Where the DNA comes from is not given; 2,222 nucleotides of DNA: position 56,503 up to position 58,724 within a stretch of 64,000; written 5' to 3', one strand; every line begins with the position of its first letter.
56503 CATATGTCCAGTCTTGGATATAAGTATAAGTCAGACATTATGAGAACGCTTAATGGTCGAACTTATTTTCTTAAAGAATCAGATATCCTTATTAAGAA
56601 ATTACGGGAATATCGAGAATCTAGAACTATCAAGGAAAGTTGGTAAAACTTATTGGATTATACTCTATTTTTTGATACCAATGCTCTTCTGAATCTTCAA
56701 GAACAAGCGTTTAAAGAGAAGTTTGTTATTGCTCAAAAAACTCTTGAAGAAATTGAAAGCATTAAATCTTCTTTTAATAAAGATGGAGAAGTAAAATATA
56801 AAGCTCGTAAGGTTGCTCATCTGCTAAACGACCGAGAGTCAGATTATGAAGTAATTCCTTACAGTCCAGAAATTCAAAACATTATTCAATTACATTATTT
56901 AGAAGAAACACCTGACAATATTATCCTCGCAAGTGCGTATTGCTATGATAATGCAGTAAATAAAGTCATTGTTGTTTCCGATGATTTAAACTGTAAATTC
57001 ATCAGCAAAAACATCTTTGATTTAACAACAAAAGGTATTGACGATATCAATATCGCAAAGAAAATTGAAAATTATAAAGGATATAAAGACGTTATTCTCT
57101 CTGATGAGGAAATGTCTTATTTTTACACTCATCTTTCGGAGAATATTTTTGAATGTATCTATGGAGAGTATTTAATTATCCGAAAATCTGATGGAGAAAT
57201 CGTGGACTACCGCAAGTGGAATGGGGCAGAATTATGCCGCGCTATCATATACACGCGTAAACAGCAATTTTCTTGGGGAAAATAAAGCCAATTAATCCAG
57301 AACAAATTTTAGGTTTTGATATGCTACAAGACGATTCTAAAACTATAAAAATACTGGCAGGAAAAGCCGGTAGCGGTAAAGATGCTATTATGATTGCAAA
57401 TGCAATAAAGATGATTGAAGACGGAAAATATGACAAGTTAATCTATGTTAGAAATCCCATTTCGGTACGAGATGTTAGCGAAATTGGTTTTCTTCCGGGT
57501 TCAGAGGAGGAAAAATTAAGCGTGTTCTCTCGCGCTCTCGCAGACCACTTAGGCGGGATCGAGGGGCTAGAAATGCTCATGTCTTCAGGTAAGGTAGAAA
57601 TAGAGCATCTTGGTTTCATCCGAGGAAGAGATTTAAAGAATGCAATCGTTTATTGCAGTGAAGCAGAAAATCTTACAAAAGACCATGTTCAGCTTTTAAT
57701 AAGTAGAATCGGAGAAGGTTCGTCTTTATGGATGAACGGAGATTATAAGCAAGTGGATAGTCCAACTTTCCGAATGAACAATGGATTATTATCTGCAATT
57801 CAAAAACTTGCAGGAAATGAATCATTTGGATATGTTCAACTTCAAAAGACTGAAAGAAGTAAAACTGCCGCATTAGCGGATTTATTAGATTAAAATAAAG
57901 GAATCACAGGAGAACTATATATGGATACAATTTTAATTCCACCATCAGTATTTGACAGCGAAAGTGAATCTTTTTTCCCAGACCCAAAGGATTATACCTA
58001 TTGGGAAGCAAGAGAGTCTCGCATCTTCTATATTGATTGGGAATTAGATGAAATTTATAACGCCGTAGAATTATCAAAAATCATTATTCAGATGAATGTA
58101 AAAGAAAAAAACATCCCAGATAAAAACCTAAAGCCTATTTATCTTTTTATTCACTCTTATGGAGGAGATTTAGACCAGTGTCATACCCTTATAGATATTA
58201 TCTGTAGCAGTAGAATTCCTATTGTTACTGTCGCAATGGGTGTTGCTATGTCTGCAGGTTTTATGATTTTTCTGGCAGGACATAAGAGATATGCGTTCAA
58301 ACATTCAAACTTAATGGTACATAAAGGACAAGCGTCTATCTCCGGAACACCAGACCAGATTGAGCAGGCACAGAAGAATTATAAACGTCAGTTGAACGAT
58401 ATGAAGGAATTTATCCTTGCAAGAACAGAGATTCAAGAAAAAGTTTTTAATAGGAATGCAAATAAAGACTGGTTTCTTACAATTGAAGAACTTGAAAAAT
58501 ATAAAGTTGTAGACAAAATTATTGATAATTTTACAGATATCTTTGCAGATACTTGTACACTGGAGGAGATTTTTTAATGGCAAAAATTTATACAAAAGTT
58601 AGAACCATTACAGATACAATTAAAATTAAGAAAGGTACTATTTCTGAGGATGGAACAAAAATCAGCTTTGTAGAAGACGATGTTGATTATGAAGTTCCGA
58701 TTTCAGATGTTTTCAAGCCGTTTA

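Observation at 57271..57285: PIN and PhoH ORFs are separated exactly at a canonical -1 slippery heptamer G_GGA_AAA followed immediately by the stop codon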

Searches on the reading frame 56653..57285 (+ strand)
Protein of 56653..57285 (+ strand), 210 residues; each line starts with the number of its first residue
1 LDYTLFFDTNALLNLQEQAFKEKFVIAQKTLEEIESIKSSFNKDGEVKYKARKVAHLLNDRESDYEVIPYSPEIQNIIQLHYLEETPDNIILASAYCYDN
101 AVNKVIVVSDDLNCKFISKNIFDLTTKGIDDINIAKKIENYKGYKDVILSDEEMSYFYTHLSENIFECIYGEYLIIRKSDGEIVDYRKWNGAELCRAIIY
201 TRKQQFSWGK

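Call 4: search_protein_families(library=pfam, proteins=[window:56653-57282:+], max_evalue=0.1)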
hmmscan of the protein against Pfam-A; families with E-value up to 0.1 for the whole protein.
window:56653-57282:+ (210 aa): 1 family
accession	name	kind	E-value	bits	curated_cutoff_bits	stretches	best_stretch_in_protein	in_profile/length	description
PF13638.12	PIN_4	-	1.5e-09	38.7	21.9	1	7-115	3-118/132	PIN domain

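Call 13: find_encoding_contigs(protein=window:56653-57285:+, flank=10000, max_places=10)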
Protein window:56653-57285:+ (210 aa): 5 contigs read that carry it; 2 places shown.
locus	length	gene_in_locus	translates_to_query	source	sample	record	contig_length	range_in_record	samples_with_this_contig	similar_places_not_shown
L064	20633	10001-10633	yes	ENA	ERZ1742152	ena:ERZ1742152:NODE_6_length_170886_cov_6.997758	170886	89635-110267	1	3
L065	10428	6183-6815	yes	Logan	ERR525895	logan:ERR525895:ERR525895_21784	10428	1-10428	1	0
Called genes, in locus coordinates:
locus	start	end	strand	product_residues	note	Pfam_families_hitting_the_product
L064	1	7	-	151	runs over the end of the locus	-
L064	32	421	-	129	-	-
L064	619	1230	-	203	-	-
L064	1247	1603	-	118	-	-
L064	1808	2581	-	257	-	-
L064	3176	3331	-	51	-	-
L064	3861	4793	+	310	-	-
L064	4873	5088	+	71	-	-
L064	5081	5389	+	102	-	-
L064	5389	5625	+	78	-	PF00412:LIM (weak)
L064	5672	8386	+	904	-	-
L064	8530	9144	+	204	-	-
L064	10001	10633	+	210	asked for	PF13638:PIN_4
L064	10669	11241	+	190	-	PF02562:PhoH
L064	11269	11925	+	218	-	PF00574:CLP_protease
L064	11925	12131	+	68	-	-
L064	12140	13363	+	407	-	PF27386:YonJ_N, PF27387:YonJ_CC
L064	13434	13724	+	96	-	PF00216:Bac_DNA_binding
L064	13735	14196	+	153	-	-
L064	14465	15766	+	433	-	PF27269:YonG_N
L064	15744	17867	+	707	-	-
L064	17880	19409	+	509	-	-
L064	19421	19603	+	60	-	-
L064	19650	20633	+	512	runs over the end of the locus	PF27290:YonD_N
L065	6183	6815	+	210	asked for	PF13638:PIN_4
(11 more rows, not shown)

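Call 14: list_cluster_members(proteins=[window:56653-57282:+, window:57321-57890:+])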
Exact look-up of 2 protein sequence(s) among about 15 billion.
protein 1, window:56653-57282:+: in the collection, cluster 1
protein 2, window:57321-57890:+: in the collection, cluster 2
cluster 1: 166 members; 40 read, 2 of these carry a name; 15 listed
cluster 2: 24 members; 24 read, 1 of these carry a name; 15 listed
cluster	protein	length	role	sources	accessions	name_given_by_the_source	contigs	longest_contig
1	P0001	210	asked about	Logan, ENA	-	-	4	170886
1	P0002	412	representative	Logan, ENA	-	-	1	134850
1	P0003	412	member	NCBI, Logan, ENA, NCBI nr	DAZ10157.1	MAG TPA: NYN ribonuclease and ATPase [Caudoviricetes sp.]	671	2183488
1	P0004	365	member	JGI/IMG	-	predicted ribonuclease YlaK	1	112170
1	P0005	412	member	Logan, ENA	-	-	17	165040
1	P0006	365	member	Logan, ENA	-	-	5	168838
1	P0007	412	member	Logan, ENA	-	-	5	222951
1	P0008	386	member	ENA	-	-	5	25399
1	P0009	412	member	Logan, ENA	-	-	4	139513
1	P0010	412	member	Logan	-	-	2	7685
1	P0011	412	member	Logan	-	-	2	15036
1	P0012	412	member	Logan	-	-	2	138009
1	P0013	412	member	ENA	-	-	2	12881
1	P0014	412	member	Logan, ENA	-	-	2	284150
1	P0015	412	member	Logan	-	-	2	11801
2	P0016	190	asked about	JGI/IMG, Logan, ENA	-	-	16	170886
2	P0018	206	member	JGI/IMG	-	PhoH-like ATPase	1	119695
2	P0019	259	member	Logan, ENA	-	-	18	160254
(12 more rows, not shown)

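Call 17: find_encoding_contigs(protein=P0016, flank=1500, max_places=10)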
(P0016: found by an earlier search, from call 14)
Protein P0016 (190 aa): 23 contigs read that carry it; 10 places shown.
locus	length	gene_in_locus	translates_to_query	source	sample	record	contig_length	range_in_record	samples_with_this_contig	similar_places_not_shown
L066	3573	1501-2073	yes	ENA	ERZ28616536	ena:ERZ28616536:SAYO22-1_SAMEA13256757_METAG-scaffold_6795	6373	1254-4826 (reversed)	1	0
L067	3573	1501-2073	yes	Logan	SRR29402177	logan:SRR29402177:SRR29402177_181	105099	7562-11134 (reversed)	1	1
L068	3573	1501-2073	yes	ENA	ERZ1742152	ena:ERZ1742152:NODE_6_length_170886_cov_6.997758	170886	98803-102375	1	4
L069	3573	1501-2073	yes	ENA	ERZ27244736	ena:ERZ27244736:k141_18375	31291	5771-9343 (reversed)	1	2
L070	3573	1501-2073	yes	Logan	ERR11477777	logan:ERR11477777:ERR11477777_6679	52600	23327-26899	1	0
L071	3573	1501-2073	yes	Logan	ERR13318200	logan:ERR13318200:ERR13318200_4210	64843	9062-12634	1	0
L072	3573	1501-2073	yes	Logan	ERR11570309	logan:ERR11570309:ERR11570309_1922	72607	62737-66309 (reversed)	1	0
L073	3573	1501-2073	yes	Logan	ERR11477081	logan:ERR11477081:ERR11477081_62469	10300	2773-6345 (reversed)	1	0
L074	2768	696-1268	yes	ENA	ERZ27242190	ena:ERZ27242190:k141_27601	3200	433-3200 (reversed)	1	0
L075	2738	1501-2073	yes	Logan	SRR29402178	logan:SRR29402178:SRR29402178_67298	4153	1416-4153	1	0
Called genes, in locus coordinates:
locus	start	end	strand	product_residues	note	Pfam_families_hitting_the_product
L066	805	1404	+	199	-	PF13638:PIN_4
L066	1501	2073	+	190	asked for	PF02562:PhoH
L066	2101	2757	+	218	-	PF00574:CLP_protease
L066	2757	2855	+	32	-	-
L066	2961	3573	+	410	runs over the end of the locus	-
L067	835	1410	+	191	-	PF13638:PIN_4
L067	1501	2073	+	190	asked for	PF02562:PhoH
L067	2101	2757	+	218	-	PF00574:CLP_protease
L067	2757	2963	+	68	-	-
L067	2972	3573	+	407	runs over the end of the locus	PF27386:YonJ_N, PF27387:YonJ_CC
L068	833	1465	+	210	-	PF13638:PIN_4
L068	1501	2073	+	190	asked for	PF02562:PhoH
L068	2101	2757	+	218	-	PF00574:CLP_protease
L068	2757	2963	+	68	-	-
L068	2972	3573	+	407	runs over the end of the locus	PF27386:YonJ_N, PF27387:YonJ_CC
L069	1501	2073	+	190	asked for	PF02562:PhoH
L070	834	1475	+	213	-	PF13638:PIN_4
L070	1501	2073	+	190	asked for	PF02562:PhoH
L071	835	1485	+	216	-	PF13638:PIN_4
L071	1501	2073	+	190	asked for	PF02562:PhoH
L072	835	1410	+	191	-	PF13638:PIN_4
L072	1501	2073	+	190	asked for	PF02562:PhoH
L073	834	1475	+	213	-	PF13638:PIN_4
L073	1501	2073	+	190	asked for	PF02562:PhoH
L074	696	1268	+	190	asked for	PF02562:PhoH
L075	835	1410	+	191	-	PF13638:PIN_4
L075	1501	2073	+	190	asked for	PF02562:PhoH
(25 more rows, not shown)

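Call 18: find_encoding_contigs(protein=P0019, flank=1500, max_places=6)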
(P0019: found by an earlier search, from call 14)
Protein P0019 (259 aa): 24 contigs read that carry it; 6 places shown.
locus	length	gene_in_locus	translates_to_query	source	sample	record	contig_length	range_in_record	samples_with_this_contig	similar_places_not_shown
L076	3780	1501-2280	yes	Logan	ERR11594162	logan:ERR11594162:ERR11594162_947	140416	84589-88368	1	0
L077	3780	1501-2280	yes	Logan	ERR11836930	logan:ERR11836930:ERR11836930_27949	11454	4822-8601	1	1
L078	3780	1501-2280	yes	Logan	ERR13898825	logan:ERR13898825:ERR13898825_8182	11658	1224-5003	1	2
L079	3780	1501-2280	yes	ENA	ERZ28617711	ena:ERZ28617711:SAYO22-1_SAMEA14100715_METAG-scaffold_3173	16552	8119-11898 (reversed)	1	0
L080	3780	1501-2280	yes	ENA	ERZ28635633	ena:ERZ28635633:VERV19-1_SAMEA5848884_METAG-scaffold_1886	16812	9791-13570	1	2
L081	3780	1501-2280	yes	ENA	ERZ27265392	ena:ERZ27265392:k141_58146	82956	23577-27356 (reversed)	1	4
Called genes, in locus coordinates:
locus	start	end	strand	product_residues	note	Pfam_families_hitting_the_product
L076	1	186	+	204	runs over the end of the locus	-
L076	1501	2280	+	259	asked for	PF02562:PhoH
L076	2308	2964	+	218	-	PF00574:CLP_protease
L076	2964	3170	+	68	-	-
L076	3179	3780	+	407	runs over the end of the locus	PF27386:YonJ_N, PF27387:YonJ_CC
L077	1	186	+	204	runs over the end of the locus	-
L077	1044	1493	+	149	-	PF13638:PIN_4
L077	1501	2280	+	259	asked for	PF02562:PhoH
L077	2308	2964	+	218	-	PF00574:CLP_protease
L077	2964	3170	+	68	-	-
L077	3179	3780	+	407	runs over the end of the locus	PF27386:YonJ_N, PF27387:YonJ_CC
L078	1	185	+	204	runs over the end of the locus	-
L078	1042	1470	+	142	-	PF13638:PIN_4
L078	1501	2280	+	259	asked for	PF02562:PhoH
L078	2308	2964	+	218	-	PF00574:CLP_protease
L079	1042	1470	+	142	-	PF13638:PIN_4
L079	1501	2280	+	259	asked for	PF02562:PhoH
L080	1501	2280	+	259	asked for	PF02562:PhoH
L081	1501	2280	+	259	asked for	PF02562:PhoH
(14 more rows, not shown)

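Call 22: find_encoding_contigs(protein=window:56653-57285:+, flank=100, max_places=10)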
Protein window:56653-57285:+ (210 aa): 5 contigs read that carry it; 1 place shown.
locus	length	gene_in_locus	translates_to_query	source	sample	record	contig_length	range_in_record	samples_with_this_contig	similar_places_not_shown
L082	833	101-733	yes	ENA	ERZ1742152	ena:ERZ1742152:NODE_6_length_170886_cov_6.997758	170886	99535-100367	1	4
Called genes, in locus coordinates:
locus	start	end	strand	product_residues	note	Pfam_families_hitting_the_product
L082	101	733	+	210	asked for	PF13638:PIN_4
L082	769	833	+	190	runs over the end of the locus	PF02562:PhoH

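Call 45: find_related_loci(query=P0003, collection=genome_contigs, flank=3000)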
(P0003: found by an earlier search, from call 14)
Query P0003 (412 aa) in genome_contigs; peptide patterns used: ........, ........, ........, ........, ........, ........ (x = any residue, [..] = any of these).
75 stretches matched a pattern; 5 encode a relative of the query (tblastn E <= 1e-3); 5 distinct loci.
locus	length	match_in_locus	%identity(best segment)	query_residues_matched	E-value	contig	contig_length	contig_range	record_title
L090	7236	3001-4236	67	1-412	0e+0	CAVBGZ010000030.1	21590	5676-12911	Waltera intestinalis isolate H07666-L1_cleanbin_000013 genome assembly, contig: Spades_H07666-L1_contig_1559, whole geno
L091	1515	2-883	71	119-412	2e-157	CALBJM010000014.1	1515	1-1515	MAG TPA_asm: uncultured Erysipelotrichaceae bacterium isolate SRR1747018_bin.99_CONCOCT_v1.1_MAG genome assembly, contig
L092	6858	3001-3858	52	128-412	5e-102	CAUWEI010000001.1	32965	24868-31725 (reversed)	MAG: uncultured Oscillospiraceae bacterium isolate ERS723629__bin63 genome assembly, contig: ERS723629_NODE_214_length_3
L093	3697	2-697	56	181-412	2e-88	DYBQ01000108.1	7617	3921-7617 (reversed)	MAG TPA_asm: Clostridiales bacterium isolate HRGM_Genome_2451 HRGM_Genome_2451_108, whole genome shotgun sequence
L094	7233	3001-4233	43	1-405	2e-99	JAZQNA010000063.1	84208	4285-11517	MAG: Candidatus Absconditabacterales bacterium isolate T1900045246_TH20190016.MAGScoT_cleanbin_000145 SGB_5646_k141_3342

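Call 49: find_encoding_contigs(protein=P0018, flank=3000, max_places=6)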
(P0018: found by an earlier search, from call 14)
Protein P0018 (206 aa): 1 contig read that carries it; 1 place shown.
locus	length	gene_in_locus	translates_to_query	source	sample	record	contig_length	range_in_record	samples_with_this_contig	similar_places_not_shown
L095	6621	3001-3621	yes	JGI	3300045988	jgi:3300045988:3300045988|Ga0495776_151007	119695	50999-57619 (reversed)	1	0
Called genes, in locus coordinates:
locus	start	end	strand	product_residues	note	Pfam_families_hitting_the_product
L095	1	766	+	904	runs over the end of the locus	-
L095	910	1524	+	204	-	-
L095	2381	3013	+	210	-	PF13638:PIN_4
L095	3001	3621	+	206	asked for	PF02562:PhoH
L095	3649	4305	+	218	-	PF00574:CLP_protease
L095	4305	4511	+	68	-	-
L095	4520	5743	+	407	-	PF27386:YonJ_N, PF27387:YonJ_CC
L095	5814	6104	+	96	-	PF00216:Bac_DNA_binding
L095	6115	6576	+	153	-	-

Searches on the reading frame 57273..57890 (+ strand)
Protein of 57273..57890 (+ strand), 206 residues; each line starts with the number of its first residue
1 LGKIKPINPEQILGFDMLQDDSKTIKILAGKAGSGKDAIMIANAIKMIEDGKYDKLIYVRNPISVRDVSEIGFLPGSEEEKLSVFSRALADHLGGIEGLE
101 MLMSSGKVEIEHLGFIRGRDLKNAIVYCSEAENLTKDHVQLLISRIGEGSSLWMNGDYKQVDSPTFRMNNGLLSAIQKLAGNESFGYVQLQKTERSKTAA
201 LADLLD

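Call 4: search_protein_families(library=pfam, proteins=[window:57273-57890:+], max_evalue=0.1)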
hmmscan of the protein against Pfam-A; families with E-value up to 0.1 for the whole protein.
window:57273-57890:+ (206 aa): 4 families
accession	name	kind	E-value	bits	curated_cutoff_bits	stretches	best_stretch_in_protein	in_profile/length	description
PF02562.22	PhoH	-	1.9e-38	132.5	27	1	3-194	1-190/205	PhoH-like protein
PF13604.12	AAA_30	-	0.0034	17.6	27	1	8-164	3-131/191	AAA domain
PF25199.1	nSTAND_NTPase5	-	0.0075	16.5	34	1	19-99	37-115/145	Novel STAND NTPase 5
PF22875.4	Glu2-Pro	-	0.093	13.3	27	0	134-169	88-123/130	Glu2-Pro domain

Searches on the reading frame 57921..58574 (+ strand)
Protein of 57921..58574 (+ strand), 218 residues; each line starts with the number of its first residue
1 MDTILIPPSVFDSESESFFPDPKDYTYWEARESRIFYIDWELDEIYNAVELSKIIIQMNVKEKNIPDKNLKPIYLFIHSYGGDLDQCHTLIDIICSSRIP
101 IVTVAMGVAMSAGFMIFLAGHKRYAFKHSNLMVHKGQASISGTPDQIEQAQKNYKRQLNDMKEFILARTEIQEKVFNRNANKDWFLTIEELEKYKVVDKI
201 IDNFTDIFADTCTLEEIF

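Call 48: list_cluster_members(proteins=[window:57921-58574:+, window:58792-60012:+, window:55182-55793:+])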
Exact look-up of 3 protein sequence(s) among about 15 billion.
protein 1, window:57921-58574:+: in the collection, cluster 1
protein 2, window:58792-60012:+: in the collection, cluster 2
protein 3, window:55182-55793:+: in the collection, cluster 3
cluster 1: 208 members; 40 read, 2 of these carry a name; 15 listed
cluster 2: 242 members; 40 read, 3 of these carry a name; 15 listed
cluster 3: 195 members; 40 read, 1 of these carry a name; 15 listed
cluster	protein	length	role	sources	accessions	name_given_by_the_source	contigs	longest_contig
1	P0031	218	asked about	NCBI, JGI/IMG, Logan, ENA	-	ATP-dependent Clp protease protease subunit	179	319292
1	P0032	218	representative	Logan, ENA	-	-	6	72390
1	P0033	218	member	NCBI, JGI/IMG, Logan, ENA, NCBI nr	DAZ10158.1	ATP-dependent Clp protease protease subunit | MAG TPA: hypothetical protein [Caudoviricetes sp.]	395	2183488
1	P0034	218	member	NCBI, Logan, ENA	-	-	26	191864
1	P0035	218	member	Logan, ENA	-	-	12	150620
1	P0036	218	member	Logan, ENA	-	-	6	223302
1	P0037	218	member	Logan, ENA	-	-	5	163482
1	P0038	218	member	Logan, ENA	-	-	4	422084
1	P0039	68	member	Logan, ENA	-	-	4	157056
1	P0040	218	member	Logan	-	-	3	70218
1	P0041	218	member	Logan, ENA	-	-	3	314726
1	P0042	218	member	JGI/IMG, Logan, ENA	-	-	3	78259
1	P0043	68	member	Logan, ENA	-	-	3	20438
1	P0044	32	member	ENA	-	-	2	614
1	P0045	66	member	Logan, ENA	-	-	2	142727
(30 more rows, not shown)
